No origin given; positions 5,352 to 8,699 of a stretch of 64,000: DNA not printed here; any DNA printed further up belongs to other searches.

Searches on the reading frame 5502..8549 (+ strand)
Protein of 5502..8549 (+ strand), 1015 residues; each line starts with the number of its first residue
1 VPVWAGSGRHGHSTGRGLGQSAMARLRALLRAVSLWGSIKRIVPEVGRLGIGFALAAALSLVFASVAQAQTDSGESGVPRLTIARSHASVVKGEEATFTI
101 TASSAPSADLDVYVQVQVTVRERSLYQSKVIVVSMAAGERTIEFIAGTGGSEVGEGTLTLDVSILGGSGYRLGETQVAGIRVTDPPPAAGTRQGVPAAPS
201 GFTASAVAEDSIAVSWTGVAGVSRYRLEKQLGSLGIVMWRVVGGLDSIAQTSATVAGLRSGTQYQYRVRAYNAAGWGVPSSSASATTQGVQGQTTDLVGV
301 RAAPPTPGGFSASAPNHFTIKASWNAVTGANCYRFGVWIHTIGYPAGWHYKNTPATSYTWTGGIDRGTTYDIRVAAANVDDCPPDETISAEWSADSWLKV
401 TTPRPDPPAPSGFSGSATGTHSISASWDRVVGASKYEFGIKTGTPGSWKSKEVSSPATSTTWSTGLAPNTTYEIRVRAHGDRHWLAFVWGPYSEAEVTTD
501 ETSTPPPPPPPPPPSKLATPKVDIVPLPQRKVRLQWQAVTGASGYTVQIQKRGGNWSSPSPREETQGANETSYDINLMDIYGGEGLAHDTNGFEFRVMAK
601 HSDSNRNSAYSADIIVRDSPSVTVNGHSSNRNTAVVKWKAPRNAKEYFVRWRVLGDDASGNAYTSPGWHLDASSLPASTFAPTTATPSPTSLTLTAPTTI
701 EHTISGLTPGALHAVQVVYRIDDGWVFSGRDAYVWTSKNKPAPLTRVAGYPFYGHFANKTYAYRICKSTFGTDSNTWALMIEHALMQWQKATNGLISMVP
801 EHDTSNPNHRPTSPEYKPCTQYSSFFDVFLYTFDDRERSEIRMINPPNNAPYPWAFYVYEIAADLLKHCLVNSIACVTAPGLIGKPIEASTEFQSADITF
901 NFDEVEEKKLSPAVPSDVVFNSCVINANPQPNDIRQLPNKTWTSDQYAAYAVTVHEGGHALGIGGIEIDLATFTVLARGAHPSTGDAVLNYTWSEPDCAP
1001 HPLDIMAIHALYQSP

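Call 21: search_protein_families(library=ncbifam, proteins=[window:5502-8549:+], max_evalue=0.01)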
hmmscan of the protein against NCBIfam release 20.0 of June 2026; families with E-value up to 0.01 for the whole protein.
window:5502-8549:+ (1015 aa): 0 families

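Call 22: search_protein_families(library=pfam, proteins=[window:5502-8549:+], max_evalue=0.1)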
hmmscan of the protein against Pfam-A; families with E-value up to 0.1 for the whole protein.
window:5502-8549:+ (1015 aa): 6 families
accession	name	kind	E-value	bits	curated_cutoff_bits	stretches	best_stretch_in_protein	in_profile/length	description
PF00041.27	fn3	-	2.3e-27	95.5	25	3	198-284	2-81/84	Fibronectin type III domain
PF16656.11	Pur_ac_phosph_N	-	5.5e-09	36.9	30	1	246-276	56-85/93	Purple acid Phosphatase, N-terminal domain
PF25059.1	FN3_DSCAM-DSCAML_C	-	3.3e-08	34.2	39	1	247-294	41-86/89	DSCAM/DSCAML C-terminal Fn3-like domain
PF00413.30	Peptidase_M10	-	0.0013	19.1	24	1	892-964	46-123/159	Matrixin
PF14292.12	SusE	-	0.061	14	25.2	0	515-576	14-80/106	SusE outer membrane protein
PF25788.1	Ig_Rha78A_N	-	0.071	13.8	27.4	0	433-483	35-88/105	Rha78A-like, N-terminal immunoglobulin domain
